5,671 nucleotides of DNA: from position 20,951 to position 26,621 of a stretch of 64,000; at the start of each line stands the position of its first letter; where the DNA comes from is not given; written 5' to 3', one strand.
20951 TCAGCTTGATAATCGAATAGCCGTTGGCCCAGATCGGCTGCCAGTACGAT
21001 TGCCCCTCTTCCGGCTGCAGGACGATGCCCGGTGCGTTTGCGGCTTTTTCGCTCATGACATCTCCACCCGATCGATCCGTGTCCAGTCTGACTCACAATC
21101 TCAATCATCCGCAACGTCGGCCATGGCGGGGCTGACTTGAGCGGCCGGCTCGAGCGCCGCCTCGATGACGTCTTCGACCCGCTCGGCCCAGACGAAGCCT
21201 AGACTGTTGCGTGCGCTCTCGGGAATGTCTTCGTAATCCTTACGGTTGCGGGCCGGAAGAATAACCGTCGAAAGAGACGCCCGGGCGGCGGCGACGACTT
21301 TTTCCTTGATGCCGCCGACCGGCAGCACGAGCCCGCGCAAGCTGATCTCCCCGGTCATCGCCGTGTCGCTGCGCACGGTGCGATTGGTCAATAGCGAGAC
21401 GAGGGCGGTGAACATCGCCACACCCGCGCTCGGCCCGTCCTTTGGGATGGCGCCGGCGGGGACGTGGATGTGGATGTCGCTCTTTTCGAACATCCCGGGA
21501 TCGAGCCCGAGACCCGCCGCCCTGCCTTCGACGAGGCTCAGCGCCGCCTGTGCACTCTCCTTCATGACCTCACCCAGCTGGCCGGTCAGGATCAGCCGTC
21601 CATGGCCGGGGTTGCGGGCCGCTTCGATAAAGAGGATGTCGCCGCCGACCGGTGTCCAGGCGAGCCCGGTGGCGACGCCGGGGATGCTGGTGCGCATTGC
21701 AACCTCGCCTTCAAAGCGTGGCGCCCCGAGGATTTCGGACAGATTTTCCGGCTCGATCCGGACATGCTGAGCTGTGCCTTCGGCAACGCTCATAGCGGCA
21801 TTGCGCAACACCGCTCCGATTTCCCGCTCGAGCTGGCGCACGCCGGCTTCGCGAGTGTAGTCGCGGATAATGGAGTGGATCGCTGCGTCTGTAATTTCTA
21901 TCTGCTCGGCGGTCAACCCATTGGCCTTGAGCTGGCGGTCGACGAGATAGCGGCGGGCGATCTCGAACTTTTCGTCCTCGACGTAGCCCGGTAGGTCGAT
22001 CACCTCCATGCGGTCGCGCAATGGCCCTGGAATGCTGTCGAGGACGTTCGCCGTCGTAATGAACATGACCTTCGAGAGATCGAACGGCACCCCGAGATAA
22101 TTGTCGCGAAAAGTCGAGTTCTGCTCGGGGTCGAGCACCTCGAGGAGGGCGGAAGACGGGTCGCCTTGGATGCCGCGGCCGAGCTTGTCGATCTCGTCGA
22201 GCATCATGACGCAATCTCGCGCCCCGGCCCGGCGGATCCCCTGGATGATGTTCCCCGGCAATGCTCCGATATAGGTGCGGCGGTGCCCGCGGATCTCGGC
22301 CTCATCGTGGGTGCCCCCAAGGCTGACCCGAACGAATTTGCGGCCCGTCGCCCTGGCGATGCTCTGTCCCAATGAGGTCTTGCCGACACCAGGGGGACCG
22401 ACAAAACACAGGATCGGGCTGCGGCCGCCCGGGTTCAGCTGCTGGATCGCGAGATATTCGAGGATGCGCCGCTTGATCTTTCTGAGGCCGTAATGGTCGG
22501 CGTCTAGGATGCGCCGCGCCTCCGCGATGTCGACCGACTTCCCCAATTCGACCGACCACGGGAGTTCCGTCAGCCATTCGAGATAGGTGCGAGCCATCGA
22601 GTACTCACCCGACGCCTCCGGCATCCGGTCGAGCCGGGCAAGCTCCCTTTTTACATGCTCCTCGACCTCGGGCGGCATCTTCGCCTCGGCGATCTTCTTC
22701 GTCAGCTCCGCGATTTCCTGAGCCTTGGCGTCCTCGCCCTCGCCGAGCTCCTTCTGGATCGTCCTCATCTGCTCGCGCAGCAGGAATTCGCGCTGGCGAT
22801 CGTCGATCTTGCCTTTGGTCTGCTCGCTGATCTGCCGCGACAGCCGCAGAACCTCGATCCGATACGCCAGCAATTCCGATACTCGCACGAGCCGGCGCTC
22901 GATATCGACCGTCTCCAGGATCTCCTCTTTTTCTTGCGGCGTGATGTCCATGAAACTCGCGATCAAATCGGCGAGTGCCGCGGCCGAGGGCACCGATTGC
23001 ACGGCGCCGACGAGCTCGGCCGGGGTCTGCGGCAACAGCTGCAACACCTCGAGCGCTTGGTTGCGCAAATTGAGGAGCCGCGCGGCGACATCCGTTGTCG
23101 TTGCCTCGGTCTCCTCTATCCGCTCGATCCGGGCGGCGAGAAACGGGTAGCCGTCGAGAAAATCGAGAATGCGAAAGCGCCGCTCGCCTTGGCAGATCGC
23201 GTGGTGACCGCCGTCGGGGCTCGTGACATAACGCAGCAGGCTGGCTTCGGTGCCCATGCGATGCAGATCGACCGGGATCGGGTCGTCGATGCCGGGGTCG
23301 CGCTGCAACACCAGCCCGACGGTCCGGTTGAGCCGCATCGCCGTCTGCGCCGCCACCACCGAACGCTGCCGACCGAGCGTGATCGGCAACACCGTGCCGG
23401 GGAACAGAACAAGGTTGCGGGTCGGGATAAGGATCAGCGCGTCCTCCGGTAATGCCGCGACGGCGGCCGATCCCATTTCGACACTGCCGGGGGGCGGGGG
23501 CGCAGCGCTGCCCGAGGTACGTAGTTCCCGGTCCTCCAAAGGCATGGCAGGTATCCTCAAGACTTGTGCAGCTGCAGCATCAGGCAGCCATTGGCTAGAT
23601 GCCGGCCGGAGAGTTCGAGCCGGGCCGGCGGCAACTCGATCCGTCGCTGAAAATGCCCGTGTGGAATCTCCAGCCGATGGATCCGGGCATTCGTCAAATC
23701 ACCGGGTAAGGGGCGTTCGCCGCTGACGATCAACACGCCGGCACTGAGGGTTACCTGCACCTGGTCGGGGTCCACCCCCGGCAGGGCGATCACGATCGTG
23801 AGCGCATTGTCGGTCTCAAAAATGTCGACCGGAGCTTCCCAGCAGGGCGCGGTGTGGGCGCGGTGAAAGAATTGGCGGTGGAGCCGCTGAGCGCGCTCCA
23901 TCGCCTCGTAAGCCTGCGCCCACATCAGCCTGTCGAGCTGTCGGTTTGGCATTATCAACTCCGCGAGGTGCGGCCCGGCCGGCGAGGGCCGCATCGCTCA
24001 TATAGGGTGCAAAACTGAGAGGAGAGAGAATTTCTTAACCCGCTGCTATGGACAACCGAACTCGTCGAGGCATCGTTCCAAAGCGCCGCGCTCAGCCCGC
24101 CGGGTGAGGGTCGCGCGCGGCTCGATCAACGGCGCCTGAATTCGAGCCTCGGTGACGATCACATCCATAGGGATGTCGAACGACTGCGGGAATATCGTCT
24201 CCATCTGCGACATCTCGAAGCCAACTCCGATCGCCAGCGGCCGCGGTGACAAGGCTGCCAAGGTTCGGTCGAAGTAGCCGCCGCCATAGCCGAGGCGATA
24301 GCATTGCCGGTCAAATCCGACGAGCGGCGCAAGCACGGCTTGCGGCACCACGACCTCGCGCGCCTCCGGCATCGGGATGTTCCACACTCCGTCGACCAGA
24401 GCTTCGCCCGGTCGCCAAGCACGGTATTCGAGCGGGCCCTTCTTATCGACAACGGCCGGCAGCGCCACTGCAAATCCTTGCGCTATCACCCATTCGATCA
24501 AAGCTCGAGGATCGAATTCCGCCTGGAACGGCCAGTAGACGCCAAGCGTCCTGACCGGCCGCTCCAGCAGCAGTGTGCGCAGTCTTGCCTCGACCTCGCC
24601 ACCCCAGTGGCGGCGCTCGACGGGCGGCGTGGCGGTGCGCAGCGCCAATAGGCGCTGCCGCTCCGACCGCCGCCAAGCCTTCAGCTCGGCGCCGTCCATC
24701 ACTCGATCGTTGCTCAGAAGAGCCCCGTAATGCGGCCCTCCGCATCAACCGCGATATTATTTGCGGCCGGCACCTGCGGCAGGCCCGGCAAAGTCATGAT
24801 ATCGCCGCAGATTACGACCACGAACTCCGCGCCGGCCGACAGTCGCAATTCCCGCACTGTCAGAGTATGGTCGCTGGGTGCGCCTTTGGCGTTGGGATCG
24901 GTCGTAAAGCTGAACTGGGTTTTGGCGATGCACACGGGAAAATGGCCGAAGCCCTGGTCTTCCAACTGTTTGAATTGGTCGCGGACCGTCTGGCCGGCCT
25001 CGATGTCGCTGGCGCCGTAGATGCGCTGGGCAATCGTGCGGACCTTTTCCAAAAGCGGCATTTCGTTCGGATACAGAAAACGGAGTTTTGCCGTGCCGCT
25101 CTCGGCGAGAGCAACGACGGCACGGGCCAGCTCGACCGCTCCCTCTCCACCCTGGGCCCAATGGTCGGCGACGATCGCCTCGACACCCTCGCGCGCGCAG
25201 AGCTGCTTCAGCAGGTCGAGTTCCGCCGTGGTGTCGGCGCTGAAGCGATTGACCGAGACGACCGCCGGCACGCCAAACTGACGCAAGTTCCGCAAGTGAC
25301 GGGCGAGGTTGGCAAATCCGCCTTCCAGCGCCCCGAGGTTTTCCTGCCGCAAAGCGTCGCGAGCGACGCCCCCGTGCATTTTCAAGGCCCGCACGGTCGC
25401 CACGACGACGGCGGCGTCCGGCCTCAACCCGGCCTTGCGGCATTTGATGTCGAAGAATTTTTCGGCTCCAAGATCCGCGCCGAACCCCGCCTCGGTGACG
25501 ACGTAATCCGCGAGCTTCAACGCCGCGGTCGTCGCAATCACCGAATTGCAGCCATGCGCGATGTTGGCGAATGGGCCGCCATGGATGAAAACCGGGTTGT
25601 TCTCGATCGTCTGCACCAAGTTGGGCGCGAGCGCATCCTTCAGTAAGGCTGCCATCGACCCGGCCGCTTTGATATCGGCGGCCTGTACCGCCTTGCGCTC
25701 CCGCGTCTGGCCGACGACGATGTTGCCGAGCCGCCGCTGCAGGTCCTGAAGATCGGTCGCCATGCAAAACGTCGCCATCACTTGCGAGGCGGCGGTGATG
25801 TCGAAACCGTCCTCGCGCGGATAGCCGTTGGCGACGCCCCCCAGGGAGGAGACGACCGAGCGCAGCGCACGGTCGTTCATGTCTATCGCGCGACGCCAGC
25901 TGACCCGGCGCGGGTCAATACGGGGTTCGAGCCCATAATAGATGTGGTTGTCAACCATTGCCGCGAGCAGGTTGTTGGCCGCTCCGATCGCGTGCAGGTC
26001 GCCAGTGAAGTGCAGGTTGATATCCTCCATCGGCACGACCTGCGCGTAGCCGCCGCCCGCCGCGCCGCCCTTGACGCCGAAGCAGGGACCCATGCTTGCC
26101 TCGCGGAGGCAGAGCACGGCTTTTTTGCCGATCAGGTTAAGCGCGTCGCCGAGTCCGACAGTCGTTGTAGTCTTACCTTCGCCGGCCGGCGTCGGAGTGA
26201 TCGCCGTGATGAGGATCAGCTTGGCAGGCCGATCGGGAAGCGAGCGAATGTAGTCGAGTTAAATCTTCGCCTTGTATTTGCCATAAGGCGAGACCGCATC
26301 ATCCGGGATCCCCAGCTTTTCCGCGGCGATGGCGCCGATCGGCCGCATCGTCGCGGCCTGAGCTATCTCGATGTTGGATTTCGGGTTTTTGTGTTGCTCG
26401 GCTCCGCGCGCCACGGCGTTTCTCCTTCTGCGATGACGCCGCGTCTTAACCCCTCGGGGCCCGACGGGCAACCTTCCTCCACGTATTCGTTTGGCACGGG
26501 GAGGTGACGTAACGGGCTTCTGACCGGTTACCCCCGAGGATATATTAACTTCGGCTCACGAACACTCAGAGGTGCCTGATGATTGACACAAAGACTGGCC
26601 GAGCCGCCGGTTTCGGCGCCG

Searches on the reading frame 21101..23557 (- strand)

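Call 75: search_protein_families(library=pfam, proteins=[window:21101-23557:-], max_evalue=0.00001)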
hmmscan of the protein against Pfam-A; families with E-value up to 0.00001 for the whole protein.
window:21101-23557:- (818 aa): 6 families
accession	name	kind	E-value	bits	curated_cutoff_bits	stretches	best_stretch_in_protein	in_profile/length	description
PF05362.19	Lon_C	-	8.6e-84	280.6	21.1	1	601-803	2-204/205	Lon protease (S16) C-terminal proteolytic domain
PF02190.22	LON_substr_bdg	-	1.8e-37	129.6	28.7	1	41-230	2-198/200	ATP-dependent protease La (LON) substrate-binding domain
PF00004.35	AAA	-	9.5e-24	84.8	21.2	1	383-520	1-126/131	ATPase family associated with various cellular activities (AAA)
PF22667.2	Lon_lid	-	1.1e-22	79.9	27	1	544-596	1-54/57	Lon protease AAA+ ATPase lid domain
PF07728.20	AAA_5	-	8.5e-10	39.2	22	1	383-517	2-139/139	AAA domain (dynein-related subfamily)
PF13541.12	ChlI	-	2.1e-06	28.1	27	1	645-771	2-121/121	Subunit ChlI of Mg-chelatase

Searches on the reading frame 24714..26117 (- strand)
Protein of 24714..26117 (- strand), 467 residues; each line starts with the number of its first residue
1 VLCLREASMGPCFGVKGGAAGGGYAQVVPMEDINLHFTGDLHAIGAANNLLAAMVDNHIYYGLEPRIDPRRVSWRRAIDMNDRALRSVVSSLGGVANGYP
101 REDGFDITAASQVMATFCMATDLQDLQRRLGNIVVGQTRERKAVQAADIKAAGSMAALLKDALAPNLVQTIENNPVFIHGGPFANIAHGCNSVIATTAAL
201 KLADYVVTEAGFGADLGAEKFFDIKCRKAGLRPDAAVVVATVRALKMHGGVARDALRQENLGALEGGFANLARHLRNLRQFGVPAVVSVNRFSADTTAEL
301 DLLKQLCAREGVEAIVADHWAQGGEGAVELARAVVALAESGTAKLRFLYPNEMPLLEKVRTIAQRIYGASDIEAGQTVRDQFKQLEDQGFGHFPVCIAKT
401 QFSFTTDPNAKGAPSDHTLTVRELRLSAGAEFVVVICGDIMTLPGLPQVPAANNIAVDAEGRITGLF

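Call 3: search_protein_families(library=pfam, proteins=[window:24714-26117:-], max_evalue=1)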
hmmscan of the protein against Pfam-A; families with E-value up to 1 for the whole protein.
window:24714-26117:- (467 aa): 1 family
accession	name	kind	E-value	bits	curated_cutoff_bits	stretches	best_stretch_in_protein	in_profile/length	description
PF01268.25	FTHFS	-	8.5e-225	747.6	27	1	1-467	90-556/556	Formate--tetrahydrofolate ligase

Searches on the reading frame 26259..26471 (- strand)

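Call 76: search_protein_families(library=pfam, proteins=[window:26259-26471:-], max_evalue=0.00001)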
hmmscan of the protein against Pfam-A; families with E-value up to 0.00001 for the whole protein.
window:26259-26471:- (70 aa): 1 family
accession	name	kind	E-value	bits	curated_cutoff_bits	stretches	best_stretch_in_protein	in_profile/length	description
PF01268.25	FTHFS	-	5.4e-07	28.7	27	1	31-70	1-39/556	Formate--tetrahydrofolate ligase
